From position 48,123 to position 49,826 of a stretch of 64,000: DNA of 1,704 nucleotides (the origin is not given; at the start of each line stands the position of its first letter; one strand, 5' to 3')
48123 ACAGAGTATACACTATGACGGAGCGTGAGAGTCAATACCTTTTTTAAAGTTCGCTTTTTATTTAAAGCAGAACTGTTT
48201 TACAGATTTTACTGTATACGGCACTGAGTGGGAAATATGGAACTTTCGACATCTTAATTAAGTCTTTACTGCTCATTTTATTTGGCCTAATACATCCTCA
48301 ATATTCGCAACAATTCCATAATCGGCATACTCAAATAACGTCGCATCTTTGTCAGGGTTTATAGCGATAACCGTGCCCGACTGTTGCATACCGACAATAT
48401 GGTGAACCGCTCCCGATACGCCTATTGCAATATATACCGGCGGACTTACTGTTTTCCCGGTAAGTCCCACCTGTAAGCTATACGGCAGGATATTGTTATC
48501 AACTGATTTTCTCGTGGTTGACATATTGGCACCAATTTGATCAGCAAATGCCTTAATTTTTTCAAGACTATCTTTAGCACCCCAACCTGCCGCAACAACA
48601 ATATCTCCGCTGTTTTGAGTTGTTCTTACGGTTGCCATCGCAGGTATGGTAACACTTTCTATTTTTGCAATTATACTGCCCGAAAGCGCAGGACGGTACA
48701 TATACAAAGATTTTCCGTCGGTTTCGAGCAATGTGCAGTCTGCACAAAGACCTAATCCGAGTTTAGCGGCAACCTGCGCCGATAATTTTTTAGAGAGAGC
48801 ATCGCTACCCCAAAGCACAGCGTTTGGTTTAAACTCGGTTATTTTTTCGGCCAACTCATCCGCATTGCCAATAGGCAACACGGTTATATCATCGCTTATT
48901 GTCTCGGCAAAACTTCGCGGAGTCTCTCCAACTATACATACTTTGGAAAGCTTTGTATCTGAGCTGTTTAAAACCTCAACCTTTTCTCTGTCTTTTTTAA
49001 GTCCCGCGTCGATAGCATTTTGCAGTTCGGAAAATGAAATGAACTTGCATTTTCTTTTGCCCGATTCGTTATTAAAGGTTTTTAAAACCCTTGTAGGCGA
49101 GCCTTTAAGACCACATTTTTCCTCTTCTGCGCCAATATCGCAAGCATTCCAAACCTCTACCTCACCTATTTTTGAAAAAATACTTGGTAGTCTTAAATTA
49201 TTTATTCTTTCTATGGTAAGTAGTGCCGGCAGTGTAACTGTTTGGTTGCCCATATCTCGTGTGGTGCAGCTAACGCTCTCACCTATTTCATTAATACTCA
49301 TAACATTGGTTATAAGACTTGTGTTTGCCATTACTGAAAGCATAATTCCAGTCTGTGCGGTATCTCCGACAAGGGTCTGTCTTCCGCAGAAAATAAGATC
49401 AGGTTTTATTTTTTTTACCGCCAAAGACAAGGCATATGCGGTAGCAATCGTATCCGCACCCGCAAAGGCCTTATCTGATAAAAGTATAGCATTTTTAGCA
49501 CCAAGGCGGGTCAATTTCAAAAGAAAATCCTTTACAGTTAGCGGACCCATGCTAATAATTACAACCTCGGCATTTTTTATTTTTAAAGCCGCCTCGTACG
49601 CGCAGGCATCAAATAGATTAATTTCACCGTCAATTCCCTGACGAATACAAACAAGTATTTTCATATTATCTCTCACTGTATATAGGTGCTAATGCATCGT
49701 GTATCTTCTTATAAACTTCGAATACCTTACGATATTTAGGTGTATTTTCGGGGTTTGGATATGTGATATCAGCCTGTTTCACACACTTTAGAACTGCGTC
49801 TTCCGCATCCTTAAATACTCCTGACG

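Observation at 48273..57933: Non-canonical catabolic operon: iolB-iolC-iolJ-like lower pathway fused to a FucI-like isomerase, FGGY kinase, GlcD/CCG oxidase and a fused EtfBA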

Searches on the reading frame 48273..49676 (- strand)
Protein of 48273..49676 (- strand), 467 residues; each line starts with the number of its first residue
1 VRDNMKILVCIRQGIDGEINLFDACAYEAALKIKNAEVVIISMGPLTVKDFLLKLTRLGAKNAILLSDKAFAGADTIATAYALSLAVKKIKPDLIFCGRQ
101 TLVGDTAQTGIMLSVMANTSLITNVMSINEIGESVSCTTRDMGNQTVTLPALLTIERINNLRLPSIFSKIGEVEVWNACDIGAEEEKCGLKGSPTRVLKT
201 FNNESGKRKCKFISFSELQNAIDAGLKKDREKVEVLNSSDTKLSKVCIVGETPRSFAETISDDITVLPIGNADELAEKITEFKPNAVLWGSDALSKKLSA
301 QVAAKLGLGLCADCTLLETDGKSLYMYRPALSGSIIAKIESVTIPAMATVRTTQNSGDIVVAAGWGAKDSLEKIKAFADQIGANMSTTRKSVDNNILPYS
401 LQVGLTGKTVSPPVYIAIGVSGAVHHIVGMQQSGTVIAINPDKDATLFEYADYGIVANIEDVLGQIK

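Call 3: search_protein_families(library=pfam, proteins=[window:48273-49676:-])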
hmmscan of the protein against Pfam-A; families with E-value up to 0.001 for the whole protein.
window:48273-49676:- (467 aa): 2 families
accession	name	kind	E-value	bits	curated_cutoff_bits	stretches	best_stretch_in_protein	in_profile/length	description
PF01012.27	ETF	-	4.8e-44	150.8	26.7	2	7-179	1-179/181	Electron transfer flavoprotein domain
PF00766.25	ETF_alpha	-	4.6e-24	84.6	27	1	358-431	6-81/81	Electron transfer flavoprotein FAD-binding domain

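Call 4: search_protein_families(library=ncbifam, proteins=[window:48273-49676:-])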
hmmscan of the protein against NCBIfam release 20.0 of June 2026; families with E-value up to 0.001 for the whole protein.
window:48273-49676:- (467 aa): 10 families
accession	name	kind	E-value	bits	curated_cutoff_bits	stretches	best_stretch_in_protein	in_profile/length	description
NF040731.1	flavo_sub_EftB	exception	9.5e-38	130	445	1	10-210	24-236/260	electron transfer flavoprotein subunit beta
NF042970.1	AcrlCoAredClosAcrA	equivalog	1.1e-31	110.2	600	2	358-462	240-349/360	acryloyl-CoA reductase electron transfer subunit beta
NF042971.1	AcrlCoAredClosAcrB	equivalog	3.9e-22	78.5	475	1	14-203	29-236/266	acryloyl-CoA reductase electron transfer subunit gamma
NF038209.1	mft_etfA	equivalog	2.7e-20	72.9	240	1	366-465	198-297/303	mycofactocin-associated electron transfer flavoprotein alpha subunit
NF051845.1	EtFlavAlphaProt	equivalog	3e-19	69.3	600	1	355-464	285-393/406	electron transfer flavoprotein subunit alpha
NF002889.0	PRK03363.1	equivalog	8.4e-19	68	549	1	359-463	199-304/313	electron transfer flavoprotein subunit alpha/FixB family protein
NF008884.0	PRK11916.1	equivalog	6.2e-15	55.3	528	1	357-463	196-303/312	electron transfer flavoprotein subunit alpha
NF008998.0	PRK12342.1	equivalog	1e-10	41.4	338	1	17-187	31-213/254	electron transfer flavoprotein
NF002888.0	PRK03359.1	subfamily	7.9e-09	35.3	219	1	16-186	31-216/256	putative electron transfer flavoprotein FixA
TIGR04503.1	mft_etfB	hypoth_equivalog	1e-06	28.3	200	1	22-103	33-124/290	mycofactocin-associated electron transfer flavoprotein beta subunit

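Call 29: search_solved_structures(query=window:48273-49676:-, max_evalue=0.00001)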
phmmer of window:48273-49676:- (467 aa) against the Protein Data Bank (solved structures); distinct sequences matched with E-value up to 0.00001: 21.
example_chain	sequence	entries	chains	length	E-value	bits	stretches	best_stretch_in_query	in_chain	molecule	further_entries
6fah_A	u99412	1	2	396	1.9e-33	119.3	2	348-463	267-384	Caffeyl-CoA reductase-Etf complex subunit CarE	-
5ol2_A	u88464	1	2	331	4.7e-31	111.5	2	357-465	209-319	Electron transfer flavoprotein large subunit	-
6fah_B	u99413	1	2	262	1.2e-30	110.1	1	8-204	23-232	Caffeyl-CoA reductase-Etf complex subunit CarD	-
7qh2_A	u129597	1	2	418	4.9e-30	108.1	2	356-465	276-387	Lactate dehydrogenase (NAD(+),ferredoxin) subunit LctC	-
4kpu_A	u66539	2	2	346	1.3e-28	103.5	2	363-460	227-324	Electron transfer flavoprotein alpha subunit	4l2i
7qh2_B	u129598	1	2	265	3e-28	102.2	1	9-214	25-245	Lactate dehydrogenase (NAD(+),ferredoxin) subunit LctB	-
7koe_B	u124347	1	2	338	6.8e-28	101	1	343-463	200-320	Electron transfer flavoprotein, alpha subunit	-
5ol2_B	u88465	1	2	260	9e-27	97.3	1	10-203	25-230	Electron transfer flavoprotein small subunit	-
4kpu_B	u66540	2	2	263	1.2e-25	93.6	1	10-203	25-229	Electron transfer flavoprotein alpha/beta-subunit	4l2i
7koe_A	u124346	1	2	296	2.6e-25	92.5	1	8-201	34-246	Electron transfer flavoprotein, beta subunit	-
1efv_A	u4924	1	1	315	3.4e-24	88.8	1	356-463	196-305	ELECTRON TRANSFER FLAVOPROTEIN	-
1t9g_R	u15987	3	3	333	4.1e-24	88.6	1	356-463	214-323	Electron transfer flavoprotein alpha-subunit, mitochondrial | Electron transfer flavoprotein alpha-subunit, mitochondrial precursor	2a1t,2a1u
1efp_A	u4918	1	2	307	7e-24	87.8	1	362-464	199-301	PROTEIN (ELECTRON TRANSFER FLAVOPROTEIN)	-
1o94_D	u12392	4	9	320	3.4e-20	75.7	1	361-466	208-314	ELECTRON TRANSFER FLAVOPROTEIN ALPHA-SUBUNIT | ELECTRON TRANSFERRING FLAVOPROTEIN ALPHA-SUBUNIT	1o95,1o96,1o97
3clu_D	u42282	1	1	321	9e-20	74.3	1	361-466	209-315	Electron transfer flavoprotein subunit alpha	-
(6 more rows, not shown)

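Call 63: find_homologous_proteins(query=window:48273-49676:-)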
Query window:48273-49676:- (467 aa): 5946 proteins with E <= 0.001 among 8000 candidates; the best 120 are listed.
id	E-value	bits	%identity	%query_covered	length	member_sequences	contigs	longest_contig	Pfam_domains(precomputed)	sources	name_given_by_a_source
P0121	3.1e-297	1003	100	99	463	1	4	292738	PF01012.28,PF00766.26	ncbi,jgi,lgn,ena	-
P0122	5.8e-255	864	85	99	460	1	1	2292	PF01012.28,PF00766.26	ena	-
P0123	8.6e-249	844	83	99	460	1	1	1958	PF01012.28,PF00766.26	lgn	-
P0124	4.0e-248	842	84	98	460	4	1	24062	PF01012.28,PF00766.26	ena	-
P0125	1.6e-247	840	83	98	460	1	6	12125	PF01012.28,PF00766.26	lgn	-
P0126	2.1e-247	839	83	99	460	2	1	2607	PF01012.28,PF00766.26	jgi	-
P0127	1.3e-246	837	84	98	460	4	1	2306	PF01012.28,PF00766.26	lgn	-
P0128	4.9e-246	835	82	99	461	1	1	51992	PF01012.28,PF00766.26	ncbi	-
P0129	1.7e-245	833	83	99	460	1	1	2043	PF01012.28,PF00766.26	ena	-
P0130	1.8e-245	833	82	98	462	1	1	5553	PF01012.28,PF00766.26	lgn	-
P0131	6.5e-245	831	83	98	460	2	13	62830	PF01012.28,PF00766.26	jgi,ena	-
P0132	1.1e-244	830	83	98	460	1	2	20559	PF01012.28,PF00766.26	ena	-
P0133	2.2e-244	829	83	98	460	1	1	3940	PF01012.28,PF00766.26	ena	-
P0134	2.3e-244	829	82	98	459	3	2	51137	PF01012.28,PF00766.26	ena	-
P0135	4.3e-244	828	82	98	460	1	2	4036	PF01012.28,PF00766.26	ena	-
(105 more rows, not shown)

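Call 64: find_encoding_contigs(protein=P0121, flank=10000, max_places=4)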
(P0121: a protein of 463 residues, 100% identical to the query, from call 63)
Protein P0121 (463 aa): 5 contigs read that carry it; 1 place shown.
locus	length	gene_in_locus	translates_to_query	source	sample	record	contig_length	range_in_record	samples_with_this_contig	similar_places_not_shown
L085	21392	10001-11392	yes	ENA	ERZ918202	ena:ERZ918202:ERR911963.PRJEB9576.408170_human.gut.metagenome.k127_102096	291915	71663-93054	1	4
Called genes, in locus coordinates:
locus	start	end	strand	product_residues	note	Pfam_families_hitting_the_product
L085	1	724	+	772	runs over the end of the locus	PF22666:Glyco_hydro_2_N2, PF02837:Glyco_hydro_2_N, PF00703:Glyco_hydro_2, PF02836:Glyco_hydro_2_C, PF16355:DUF4982, PF18565:Glyco_hydro2_C5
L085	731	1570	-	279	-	PF01418:HTH_6, PF13580:SIS_2 (faint), PF01380:SIS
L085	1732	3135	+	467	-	-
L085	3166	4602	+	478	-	PF01565:FAD_binding_4, PF02913:FAD-oxidase_C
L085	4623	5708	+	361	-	PF13183:Fer4_8 (weak)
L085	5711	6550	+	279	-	PF01116:F_bP_aldolase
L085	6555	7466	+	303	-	PF00294:PfkB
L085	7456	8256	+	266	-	PF04962:KduI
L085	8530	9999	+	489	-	PF00370:FGGY_N, PF02782:FGGY_C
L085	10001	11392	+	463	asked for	PF01012:ETF, PF00766:ETF_alpha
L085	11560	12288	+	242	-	PF00376:MerR, PF13411:MerR_1, PF09278:MerR-DNA-bind (faint), PF07739:TipAS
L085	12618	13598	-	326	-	PF02540:NAD_synthase (weak), PF01171:ATP_bind_3 (faint), PF00958:GMP_synt_C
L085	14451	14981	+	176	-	PF00583:Acetyltransf_1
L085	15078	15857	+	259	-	PF00497:SBP_bac_3, PF10613:Lig_chan-Glu_bd (faint), PF12974:Phosphonate-bd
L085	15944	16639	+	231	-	PF00528:BPD_transp_1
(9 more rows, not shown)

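Call 78: predict_structure(alignment_id=A3)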
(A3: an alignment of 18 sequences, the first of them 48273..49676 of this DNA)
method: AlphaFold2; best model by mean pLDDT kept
length: 467 residues; sequences in the alignment: 18
mean_pLDDT: 76.1   pTM: 0.72
mean pLDDT of the five models: 76.1, 75.1, 73.6, 72.8, 53.2
residues with pLDDT >= 90: 132; 70-90: 198; 50-70: 69; < 50: 68
segments of 3 or more residues with pLDDT < 50: 101-106, 158-161, 202-206, 232-238, 330-335, 353-355, 387-410, 422-433
pLDDT, mean of each block of 10 residues (from residue 1): 83 75 85 90 90 88 90 75 94 85 56 91 86 87 87 72 58 93 88 74 53 90 80 49 93 86 93 95 93 78 85 73 75 54 86 61 73 84 62 28 33 73 43 68 74 82 60
secondary structure, 60 per line:
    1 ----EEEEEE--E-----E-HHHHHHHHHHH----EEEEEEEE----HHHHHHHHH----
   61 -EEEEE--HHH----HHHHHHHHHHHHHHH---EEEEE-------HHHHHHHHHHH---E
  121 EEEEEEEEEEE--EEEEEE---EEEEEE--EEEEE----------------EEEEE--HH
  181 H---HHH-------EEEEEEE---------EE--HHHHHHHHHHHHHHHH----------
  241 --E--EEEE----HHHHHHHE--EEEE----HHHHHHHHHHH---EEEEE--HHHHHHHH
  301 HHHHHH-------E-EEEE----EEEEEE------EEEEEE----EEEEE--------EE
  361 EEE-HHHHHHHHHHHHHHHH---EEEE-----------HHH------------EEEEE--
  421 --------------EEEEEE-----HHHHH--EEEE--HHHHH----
elements in order: E5-10 H21-31 E36-43 H48-56 E62-66 H76-90 E94-98 H106-116 E120-131 E134-139 E143-148 E151-155 E172-176 E195-201 H215-230 E246-249 H254-260 E264-267 H272-282 E286-290 H293-306 E316-319 E324-329 E336-341 E346-350 E359-363 H365-380 E384-387 E414-418 E435-440 H446-450 E453-456 H459-463

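Call 81: fold_search(model_id=the predicted structure, library=pdb)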
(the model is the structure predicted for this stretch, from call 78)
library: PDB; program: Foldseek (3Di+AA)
matches with E <= 10: 1039; with E <= 0.001: 45
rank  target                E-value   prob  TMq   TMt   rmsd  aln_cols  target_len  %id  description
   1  9a4x_B                9.1e-14  1.00  0.35  0.48  14.8       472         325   18  Integrative model of ETFB-ETFA by crosslinking MS and deep learning (released 2024-09-18)
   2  5ol2_A                2.1e-13  1.00  0.22  0.30  15.9       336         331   27  The electron transferring flavoprotein/butyryl-CoA dehydrogenase complex from Clostridium difficile (released 2017-11-29)
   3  6fah_A                5.2e-13  1.00  0.33  0.38  14.1       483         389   19  Molecular basis of the flavin-based electron-bifurcating caffeyl-CoA reductase reaction (released 2018-01-24)
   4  4kpu_B                7.1e-13  1.00  0.38  0.65   7.2       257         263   29  Electron transferring flavoprotein of Acidaminococcus fermentans: Towards a mechanism of flavin-based electron bifurca (released 2014-01-15)
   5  7qh2_B                7.5e-13  1.00  0.40  0.67   5.1       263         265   31  Cryo-EM structure of Ldh-EtfAB complex from Acetobacterium woodii (released 2022-06-29)
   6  5ol2_B                1.0e-12  1.00  0.39  0.67   6.3       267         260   31  The electron transferring flavoprotein/butyryl-CoA dehydrogenase complex from Clostridium difficile (released 2017-11-29)
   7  6fah_E                1.7e-12  1.00  0.25  0.29  13.4       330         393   26  Molecular basis of the flavin-based electron-bifurcating caffeyl-CoA reductase reaction (released 2018-01-24)
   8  4kpu_A                1.9e-12  1.00  0.35  0.46  15.2       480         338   17  Electron transferring flavoprotein of Acidaminococcus fermentans: Towards a mechanism of flavin-based electron bifurca (released 2014-01-15)
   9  6fah_B                3.0e-12  1.00  0.40  0.68   5.1       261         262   32  Molecular basis of the flavin-based electron-bifurcating caffeyl-CoA reductase reaction (released 2018-01-24)
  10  7qh2_A                1.1e-11  1.00  0.22  0.29  11.3       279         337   28  Cryo-EM structure of Ldh-EtfAB complex from Acetobacterium woodii (released 2022-06-29)
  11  3clr_C                1.1e-11  1.00  0.38  0.67   6.1       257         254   27  Crystal structure of the R236A ETF mutant from M. methylotrophus (released 2008-04-08)
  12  7koe_A                1.7e-11  1.00  0.37  0.59   7.5       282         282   30  Electron bifurcating flavoprotein Fix/EtfABCX (released 2021-01-20)
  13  1o94_E                1.8e-11  1.00  0.37  0.70   5.0       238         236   26  Ternary complex between trimethylamine dehydrogenase and electron transferring flavoprotein (released 2003-02-06)
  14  3clu_C                2.0e-11  1.00  0.38  0.67   7.0       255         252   26  Crystal structure of the R236K mutant from Methylophilus methylotrophus ETF (released 2008-04-08)
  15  3clt_C                2.2e-11  1.00  0.37  0.64   7.1       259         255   27  Crystal structure of the R236E mutant of Methylophilus methylotrophus ETF (released 2008-04-08)
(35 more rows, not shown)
